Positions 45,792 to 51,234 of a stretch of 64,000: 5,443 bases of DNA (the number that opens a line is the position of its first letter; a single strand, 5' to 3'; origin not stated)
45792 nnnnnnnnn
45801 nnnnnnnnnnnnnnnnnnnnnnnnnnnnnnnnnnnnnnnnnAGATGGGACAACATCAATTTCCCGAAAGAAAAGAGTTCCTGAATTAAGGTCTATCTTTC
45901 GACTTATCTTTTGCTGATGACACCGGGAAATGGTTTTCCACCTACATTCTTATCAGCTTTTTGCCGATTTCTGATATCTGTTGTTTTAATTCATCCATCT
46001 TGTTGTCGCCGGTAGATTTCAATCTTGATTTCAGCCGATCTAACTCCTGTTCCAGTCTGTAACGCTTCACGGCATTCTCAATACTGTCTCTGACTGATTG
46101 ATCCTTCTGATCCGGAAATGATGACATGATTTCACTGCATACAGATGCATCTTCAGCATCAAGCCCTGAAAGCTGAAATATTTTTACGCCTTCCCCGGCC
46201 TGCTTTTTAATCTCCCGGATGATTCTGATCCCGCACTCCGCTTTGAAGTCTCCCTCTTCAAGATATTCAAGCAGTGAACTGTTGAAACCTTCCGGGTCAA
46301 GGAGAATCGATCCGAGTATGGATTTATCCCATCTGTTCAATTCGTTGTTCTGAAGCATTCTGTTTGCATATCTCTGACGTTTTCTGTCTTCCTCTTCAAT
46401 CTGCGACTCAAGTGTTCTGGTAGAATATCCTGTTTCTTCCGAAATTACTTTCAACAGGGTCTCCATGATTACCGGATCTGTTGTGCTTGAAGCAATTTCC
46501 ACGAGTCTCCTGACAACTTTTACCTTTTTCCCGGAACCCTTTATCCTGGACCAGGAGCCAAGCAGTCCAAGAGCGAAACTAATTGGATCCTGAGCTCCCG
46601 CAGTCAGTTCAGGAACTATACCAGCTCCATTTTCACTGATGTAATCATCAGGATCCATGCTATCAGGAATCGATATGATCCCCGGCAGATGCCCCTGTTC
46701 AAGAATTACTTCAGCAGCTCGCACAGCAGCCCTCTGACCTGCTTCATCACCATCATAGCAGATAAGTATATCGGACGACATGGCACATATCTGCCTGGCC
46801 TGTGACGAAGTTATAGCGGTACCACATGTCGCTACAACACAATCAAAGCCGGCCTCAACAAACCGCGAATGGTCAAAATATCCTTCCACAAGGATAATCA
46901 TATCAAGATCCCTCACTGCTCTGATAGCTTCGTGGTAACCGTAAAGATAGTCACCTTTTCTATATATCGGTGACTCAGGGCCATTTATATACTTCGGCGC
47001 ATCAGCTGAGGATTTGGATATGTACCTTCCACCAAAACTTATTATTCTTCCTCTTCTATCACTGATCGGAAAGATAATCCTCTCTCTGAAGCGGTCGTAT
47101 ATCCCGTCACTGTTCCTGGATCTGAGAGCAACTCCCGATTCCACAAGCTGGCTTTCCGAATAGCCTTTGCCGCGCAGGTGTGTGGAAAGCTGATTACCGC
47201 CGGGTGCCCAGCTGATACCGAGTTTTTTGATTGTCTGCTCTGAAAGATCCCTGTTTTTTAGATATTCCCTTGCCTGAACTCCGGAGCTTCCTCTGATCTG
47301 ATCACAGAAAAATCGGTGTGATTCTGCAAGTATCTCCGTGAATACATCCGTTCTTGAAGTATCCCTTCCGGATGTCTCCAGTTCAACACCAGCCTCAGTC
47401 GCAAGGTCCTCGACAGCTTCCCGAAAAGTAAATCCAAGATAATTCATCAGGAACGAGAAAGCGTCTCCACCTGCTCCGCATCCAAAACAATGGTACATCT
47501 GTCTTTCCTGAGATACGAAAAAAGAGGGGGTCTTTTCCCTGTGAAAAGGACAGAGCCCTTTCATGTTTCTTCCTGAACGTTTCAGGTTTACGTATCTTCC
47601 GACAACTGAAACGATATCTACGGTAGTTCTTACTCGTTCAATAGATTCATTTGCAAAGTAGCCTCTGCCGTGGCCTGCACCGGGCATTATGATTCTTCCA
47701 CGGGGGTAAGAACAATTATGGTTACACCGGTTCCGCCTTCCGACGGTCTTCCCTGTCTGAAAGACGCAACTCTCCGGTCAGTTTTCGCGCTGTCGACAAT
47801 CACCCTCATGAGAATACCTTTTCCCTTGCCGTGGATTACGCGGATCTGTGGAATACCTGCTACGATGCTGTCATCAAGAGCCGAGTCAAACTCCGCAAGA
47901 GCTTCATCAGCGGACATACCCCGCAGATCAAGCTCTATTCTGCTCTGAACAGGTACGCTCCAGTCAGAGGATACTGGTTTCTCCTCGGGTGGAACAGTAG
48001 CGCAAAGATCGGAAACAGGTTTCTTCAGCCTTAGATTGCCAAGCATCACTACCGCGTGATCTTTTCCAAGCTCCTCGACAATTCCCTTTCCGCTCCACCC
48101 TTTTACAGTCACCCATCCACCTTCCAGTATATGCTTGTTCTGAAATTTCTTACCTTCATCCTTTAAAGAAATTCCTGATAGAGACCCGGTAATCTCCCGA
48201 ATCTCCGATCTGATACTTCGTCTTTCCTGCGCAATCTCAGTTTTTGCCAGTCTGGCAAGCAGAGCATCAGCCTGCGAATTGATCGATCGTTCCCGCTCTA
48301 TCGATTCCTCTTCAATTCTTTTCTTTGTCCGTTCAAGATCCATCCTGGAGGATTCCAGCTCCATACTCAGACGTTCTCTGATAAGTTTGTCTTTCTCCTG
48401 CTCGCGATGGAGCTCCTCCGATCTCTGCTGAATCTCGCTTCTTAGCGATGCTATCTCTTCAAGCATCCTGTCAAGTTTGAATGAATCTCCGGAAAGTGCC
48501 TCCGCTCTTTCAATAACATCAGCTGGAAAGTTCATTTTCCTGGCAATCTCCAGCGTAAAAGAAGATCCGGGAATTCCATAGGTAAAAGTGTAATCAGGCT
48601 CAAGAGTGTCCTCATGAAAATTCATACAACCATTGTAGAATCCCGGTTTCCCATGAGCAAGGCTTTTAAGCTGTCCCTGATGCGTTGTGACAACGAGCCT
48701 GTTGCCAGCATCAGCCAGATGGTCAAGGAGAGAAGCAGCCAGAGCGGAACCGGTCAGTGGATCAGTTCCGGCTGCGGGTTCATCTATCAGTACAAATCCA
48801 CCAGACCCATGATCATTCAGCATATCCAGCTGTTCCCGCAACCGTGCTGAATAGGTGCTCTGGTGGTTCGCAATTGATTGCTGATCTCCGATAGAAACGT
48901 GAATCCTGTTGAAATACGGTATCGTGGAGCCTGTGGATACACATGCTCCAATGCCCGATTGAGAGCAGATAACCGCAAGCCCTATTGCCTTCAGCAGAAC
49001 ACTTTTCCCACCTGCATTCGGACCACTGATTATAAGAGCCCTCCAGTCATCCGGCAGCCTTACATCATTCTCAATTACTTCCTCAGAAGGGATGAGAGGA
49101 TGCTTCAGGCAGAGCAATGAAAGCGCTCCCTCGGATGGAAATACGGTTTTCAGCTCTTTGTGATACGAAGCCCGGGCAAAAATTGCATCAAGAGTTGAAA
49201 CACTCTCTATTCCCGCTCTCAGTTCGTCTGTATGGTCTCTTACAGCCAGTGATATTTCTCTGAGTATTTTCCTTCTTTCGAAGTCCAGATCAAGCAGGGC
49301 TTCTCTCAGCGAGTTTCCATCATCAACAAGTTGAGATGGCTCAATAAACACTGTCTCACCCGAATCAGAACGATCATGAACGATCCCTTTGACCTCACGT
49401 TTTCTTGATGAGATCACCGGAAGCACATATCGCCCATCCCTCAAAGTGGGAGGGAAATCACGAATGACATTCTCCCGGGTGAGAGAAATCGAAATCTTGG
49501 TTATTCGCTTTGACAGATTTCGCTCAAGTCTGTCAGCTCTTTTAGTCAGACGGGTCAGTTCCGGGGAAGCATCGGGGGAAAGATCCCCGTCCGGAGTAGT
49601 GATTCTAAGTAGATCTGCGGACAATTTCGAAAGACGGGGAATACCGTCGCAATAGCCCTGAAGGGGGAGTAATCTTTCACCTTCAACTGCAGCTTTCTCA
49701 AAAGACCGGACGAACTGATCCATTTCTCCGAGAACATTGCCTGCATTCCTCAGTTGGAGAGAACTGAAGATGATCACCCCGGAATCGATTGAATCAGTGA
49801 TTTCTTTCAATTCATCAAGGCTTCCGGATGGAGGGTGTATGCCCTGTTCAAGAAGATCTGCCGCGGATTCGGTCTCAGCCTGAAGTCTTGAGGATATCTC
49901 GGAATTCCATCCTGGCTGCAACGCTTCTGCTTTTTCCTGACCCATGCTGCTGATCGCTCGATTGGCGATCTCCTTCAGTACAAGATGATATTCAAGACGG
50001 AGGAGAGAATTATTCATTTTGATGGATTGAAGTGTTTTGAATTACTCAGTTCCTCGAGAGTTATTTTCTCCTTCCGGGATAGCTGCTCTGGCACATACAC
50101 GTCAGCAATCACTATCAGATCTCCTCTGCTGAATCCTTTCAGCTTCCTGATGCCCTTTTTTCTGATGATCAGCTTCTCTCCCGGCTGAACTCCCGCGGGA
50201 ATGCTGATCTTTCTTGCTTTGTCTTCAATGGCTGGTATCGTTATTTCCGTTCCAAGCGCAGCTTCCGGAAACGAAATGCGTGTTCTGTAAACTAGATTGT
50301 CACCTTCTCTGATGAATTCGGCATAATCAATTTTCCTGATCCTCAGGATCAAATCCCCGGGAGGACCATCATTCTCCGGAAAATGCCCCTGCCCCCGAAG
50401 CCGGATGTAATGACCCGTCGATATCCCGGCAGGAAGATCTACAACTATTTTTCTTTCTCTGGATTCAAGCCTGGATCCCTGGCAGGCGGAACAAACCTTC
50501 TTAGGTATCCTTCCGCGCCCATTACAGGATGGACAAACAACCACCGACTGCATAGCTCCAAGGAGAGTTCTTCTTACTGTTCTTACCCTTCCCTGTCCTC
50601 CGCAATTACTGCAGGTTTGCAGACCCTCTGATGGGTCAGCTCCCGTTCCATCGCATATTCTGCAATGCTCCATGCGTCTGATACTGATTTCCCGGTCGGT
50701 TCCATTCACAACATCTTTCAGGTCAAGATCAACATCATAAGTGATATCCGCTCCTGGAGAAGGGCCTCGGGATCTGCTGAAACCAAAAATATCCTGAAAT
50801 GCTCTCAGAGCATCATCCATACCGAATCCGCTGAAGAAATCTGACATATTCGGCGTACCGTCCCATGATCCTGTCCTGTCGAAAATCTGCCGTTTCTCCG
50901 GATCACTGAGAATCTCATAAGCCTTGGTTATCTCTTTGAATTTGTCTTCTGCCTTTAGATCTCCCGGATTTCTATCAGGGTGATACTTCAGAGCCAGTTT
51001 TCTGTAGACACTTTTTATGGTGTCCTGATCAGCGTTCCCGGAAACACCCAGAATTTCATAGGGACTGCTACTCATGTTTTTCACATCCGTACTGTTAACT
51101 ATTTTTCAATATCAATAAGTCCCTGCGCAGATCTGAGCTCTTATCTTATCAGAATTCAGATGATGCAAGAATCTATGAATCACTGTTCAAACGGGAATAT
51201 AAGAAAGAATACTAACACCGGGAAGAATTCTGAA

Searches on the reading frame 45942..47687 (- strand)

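Call 75: search_protein_families(library=pfam, proteins=[window:45942-47687:-], max_evalue=0.00001)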
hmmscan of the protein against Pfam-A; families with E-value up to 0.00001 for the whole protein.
window:45942-47687:- (581 aa): 6 families
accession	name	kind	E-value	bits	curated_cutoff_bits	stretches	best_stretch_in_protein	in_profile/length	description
PF01807.25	Zn_ribbon_DnaG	-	9.2e-38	128.4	24.9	1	13-105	3-95/98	CHC2 zinc finger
PF08275.17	DNAG_N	-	1.6e-35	122.4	26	1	126-254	1-127/128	DNA primase catalytic core, N-terminal domain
PF13155.12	Toprim_2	-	6.4e-18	65.4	22.1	1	265-350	1-88/88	Toprim-like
PF13662.12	Toprim_4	-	1.1e-13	51.6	25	1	263-333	2-79/85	Toprim domain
PF01751.28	Toprim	-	7.7e-10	39.3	23.1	1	264-329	2-81/96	Toprim domain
PF13362.12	Toprim_3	-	9.5e-06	26.4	27.2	0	264-355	2-94/95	Toprim domain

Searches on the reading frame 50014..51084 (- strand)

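Call 75: search_protein_families(library=pfam, proteins=[window:50014-51084:-], max_evalue=0.00001)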
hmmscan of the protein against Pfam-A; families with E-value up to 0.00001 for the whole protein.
window:50014-51084:- (356 aa): 3 families
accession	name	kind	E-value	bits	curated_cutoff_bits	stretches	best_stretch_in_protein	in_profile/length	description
PF01556.23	DnaJ_C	-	3.5e-40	137.9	26.6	1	114-332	1-152/152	DnaJ C terminal domain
PF00226.36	DnaJ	-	1.5e-27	95.9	27.8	1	8-69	2-63/63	DnaJ domain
PF00684.25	DnaJ_CXXCXGXG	-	1.4e-14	54.6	32.7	1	141-204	1-64/65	DnaJ central domain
